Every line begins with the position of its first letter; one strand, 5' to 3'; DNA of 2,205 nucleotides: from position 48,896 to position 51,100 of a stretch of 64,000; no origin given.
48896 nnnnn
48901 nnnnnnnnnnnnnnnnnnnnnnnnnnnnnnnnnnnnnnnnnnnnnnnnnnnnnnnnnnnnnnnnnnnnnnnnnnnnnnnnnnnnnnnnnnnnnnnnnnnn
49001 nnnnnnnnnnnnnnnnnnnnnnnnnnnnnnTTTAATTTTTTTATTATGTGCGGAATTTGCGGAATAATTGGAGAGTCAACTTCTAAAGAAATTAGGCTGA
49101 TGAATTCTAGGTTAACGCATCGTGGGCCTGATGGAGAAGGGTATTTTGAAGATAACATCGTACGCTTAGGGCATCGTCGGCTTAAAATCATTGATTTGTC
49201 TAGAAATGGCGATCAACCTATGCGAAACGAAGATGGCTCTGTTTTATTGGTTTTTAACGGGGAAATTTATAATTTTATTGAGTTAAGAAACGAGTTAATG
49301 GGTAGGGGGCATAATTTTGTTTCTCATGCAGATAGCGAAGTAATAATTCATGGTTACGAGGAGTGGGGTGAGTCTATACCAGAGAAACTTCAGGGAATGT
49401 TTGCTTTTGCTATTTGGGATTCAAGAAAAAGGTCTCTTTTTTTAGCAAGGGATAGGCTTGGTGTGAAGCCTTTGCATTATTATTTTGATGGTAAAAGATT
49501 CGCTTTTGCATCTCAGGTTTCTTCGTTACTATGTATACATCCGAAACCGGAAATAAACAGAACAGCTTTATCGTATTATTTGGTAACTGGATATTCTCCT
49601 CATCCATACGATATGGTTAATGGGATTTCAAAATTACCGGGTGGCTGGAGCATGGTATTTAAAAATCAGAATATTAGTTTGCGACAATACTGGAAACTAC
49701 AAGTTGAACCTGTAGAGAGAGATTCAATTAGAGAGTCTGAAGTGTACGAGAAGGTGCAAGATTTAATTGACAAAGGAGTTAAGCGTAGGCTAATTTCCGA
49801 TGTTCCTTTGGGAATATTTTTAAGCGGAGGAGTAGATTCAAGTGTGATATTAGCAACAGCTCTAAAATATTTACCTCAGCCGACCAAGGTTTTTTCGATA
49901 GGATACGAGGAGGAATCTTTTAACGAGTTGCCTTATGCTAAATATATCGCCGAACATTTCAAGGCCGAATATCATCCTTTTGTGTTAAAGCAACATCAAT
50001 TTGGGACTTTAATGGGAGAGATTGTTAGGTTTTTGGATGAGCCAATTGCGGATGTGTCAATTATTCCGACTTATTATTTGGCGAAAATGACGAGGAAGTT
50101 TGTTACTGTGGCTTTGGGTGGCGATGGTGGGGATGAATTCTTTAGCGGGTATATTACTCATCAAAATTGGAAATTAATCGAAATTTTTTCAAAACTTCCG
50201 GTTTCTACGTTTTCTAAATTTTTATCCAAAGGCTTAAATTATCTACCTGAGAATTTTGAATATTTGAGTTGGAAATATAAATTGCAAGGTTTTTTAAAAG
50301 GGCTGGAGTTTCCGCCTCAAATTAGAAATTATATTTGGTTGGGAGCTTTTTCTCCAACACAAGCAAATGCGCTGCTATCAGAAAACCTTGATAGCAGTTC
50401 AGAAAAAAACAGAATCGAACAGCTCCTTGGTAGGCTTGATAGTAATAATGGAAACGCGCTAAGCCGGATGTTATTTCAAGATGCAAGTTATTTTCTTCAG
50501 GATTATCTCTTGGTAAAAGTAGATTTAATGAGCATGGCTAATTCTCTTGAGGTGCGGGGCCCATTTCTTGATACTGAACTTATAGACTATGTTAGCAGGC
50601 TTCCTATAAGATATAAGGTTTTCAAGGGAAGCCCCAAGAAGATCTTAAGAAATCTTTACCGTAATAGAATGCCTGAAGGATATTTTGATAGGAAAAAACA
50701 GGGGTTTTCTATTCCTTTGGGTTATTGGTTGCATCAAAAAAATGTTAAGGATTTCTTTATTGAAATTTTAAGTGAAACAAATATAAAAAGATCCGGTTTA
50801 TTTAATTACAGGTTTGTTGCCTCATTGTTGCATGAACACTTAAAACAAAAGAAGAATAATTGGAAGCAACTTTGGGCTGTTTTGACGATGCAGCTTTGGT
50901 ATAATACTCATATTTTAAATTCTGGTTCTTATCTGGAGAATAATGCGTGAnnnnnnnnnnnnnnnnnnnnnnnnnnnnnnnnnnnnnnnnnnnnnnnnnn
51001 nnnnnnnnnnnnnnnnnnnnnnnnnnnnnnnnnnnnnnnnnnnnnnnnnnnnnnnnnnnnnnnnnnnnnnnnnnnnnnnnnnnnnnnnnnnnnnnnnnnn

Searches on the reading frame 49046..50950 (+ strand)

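Call 9: search_protein_families(library=ncbifam, proteins=[window:49046-50950:+], max_evalue=0.01)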
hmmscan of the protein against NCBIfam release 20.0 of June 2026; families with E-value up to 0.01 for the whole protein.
window:49046-50950:+ (634 aa): 11 families
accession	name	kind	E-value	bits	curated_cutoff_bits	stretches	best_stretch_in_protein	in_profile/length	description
TIGR03108.1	eps_aminotran_1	hypoth_equivalog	2.9e-147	492.1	816.9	1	1-617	1-623/628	XrtA/PEP-CTERM system amidotransferase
TIGR01536.1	asn_synth_AEB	equivalog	2.3e-134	449.2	267.1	1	2-554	1-517/517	asparagine synthase (glutamine-hydrolyzing)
TIGR03104.1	trio_amidotrans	equivalog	2.5e-117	392.6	570.1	2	1-372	1-383/589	N-acetylglutaminylglutamine amidotransferase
NF006949.0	PRK09431.1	equivalog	9.2e-83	278.6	499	3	1-162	1-166/554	asparagine synthase B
NF033535.1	lass_lactam_cya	exception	1.4e-74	251.9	525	2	1-384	1-390/668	lasso peptide isopeptide bond-forming cyclase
NF033561.1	macrolact_Ik_Al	subfamily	1.1e-11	44.1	300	1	190-367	154-332/561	albusnodin/ikarugamycin family macrolactam cyclase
NF001484.0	PRK00331.1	subfamily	4.3e-11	41.9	381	1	57-161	86-198/601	isomerizing glutamine--fructose-6-phosphate transaminase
TIGR01135.1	glmS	equivalog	2.2e-10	39.7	418.05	1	58-162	86-198/607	glutamine--fructose-6-phosphate transaminase (isomerizing)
TIGR01134.1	purF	equivalog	3.8e-09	36.4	350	1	42-158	69-196/432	amidophosphoribosyltransferase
TIGR00364.1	TIGR00364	equivalog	0.0014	18.2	150.3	1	258-311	4-56/201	7-cyano-7-deazaguanine synthase QueC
TIGR00552.1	nadE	equivalog_domain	0.0022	17.3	63.65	1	232-309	4-81/251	NAD(+) synthase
